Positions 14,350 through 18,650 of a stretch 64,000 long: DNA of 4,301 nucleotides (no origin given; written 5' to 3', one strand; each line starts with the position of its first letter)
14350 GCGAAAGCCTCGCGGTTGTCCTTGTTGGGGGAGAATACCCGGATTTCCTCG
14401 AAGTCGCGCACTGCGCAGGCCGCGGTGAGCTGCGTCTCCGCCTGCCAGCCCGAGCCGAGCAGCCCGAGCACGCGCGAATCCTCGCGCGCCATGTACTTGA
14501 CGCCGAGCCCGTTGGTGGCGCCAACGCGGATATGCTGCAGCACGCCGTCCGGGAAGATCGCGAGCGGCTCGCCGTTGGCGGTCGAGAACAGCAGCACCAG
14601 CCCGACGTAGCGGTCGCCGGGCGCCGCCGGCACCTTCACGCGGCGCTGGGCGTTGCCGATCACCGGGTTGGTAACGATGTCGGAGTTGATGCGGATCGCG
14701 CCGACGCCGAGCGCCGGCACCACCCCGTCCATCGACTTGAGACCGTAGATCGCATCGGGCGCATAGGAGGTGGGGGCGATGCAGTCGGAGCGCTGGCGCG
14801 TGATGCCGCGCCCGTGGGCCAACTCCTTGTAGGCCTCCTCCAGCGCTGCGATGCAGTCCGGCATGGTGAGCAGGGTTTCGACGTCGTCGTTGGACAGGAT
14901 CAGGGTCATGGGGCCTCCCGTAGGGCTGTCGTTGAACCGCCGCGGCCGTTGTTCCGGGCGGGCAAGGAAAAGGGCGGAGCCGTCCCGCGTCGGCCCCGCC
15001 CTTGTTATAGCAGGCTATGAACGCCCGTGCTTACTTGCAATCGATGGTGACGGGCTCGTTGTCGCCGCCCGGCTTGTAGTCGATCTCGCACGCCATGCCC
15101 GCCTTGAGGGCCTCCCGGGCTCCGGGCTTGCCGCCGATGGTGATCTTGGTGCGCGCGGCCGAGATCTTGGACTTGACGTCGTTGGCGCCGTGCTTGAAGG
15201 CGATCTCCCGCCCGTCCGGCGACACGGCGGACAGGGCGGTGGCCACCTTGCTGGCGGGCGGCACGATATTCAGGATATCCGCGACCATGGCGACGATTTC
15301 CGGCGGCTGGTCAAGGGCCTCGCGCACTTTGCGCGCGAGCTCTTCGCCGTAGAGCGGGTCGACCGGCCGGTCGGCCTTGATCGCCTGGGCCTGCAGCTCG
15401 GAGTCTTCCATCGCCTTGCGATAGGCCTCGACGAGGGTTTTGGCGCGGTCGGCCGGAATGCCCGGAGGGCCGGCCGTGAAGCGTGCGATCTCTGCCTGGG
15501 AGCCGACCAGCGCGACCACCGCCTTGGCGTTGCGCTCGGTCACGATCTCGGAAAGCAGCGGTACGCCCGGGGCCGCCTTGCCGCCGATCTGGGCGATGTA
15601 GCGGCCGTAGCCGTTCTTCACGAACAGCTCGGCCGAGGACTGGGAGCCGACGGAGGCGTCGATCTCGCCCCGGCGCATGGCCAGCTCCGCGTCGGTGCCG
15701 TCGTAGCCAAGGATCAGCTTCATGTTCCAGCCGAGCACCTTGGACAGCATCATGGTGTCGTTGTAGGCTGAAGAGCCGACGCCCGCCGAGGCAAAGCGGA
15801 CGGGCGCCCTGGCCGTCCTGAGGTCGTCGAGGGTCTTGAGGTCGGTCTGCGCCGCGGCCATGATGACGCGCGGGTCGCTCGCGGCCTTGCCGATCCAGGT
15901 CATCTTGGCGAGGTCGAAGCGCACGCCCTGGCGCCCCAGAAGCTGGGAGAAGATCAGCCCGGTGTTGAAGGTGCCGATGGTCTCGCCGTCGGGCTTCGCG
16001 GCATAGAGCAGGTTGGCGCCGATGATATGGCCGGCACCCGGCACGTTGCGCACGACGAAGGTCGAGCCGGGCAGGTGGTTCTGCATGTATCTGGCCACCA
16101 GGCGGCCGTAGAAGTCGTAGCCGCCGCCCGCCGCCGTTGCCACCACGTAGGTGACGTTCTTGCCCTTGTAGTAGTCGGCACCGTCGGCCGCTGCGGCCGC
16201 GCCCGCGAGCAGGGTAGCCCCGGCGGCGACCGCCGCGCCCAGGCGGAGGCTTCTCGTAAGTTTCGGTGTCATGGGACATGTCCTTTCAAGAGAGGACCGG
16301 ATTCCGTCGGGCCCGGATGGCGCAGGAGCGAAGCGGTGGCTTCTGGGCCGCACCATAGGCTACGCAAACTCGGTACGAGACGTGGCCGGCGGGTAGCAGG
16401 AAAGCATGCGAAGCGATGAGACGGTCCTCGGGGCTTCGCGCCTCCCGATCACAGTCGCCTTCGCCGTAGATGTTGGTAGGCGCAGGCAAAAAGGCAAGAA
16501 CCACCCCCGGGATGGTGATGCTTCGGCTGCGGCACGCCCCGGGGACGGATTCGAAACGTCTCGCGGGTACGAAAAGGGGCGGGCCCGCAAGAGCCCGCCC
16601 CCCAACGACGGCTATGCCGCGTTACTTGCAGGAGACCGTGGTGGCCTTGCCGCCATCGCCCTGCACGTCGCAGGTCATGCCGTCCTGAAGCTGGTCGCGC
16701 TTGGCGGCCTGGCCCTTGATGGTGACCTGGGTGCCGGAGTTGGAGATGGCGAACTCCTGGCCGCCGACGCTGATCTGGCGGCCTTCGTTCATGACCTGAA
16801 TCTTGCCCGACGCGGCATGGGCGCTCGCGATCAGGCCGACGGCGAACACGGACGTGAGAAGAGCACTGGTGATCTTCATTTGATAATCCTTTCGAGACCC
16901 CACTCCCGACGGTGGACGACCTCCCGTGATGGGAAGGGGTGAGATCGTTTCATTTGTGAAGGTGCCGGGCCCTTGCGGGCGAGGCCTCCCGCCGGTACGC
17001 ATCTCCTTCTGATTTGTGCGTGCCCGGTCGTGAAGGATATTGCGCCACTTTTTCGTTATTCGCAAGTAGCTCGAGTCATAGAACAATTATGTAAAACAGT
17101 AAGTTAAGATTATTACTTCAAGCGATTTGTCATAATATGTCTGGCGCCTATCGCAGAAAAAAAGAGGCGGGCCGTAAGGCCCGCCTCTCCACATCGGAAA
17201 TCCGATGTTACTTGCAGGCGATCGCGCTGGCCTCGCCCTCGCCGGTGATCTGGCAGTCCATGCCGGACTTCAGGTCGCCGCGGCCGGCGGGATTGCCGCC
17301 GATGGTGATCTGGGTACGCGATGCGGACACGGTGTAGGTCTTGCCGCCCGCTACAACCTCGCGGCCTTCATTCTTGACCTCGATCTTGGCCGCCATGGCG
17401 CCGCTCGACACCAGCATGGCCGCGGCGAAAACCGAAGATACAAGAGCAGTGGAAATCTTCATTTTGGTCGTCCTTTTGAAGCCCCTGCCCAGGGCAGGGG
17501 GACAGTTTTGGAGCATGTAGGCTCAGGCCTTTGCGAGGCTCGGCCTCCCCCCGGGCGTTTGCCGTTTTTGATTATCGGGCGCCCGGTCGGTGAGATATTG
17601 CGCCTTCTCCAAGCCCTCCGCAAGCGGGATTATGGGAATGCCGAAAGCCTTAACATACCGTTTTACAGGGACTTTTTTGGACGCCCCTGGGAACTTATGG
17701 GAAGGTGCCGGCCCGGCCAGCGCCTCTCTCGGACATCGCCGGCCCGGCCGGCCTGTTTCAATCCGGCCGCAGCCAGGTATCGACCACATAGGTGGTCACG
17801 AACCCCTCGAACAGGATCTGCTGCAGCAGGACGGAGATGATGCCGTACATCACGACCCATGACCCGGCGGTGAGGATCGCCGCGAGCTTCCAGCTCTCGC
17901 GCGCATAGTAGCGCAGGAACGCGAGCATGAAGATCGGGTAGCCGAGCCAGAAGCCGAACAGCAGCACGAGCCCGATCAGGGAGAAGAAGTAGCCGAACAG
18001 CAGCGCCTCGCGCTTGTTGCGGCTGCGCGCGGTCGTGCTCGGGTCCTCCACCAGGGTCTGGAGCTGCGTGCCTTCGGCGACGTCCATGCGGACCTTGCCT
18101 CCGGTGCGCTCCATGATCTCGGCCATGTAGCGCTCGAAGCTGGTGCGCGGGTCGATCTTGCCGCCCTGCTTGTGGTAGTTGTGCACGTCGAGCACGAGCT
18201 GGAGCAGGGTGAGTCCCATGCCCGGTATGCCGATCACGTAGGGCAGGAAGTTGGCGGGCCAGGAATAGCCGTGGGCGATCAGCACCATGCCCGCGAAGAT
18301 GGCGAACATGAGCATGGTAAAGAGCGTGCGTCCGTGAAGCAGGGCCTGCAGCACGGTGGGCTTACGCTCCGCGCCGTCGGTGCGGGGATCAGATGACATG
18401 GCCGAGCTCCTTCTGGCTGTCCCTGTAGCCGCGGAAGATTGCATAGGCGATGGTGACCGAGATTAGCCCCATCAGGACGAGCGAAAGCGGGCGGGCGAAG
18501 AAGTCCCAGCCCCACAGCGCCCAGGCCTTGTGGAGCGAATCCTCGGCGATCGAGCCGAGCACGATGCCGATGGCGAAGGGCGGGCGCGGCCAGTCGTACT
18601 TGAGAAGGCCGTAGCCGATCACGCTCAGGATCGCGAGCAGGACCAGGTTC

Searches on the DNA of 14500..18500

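Call 30: search_rna_families(source=window, start=14500, end=18500, threshold=evalue, max_evalue=1, show_alignments=3)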
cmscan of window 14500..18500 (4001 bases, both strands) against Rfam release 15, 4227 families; matches with E-value up to 1: 3.
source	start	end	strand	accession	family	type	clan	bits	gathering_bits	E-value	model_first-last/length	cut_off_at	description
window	17199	17304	-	RF02556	snaR-A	Gene; sRNA;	-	22.2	98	0.19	1-115/115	no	snaR-A sRNA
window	16982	17040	+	RF01938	mir-1251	Gene; miRNA;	-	21.1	81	0.25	1-66/66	no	mir-1251 microRNA precursor family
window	17158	17238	-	RF02241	Xoo2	Gene; sRNA;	-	20.7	45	0.83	1-78/78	no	Xanthomonadaceae sRNA Xoo2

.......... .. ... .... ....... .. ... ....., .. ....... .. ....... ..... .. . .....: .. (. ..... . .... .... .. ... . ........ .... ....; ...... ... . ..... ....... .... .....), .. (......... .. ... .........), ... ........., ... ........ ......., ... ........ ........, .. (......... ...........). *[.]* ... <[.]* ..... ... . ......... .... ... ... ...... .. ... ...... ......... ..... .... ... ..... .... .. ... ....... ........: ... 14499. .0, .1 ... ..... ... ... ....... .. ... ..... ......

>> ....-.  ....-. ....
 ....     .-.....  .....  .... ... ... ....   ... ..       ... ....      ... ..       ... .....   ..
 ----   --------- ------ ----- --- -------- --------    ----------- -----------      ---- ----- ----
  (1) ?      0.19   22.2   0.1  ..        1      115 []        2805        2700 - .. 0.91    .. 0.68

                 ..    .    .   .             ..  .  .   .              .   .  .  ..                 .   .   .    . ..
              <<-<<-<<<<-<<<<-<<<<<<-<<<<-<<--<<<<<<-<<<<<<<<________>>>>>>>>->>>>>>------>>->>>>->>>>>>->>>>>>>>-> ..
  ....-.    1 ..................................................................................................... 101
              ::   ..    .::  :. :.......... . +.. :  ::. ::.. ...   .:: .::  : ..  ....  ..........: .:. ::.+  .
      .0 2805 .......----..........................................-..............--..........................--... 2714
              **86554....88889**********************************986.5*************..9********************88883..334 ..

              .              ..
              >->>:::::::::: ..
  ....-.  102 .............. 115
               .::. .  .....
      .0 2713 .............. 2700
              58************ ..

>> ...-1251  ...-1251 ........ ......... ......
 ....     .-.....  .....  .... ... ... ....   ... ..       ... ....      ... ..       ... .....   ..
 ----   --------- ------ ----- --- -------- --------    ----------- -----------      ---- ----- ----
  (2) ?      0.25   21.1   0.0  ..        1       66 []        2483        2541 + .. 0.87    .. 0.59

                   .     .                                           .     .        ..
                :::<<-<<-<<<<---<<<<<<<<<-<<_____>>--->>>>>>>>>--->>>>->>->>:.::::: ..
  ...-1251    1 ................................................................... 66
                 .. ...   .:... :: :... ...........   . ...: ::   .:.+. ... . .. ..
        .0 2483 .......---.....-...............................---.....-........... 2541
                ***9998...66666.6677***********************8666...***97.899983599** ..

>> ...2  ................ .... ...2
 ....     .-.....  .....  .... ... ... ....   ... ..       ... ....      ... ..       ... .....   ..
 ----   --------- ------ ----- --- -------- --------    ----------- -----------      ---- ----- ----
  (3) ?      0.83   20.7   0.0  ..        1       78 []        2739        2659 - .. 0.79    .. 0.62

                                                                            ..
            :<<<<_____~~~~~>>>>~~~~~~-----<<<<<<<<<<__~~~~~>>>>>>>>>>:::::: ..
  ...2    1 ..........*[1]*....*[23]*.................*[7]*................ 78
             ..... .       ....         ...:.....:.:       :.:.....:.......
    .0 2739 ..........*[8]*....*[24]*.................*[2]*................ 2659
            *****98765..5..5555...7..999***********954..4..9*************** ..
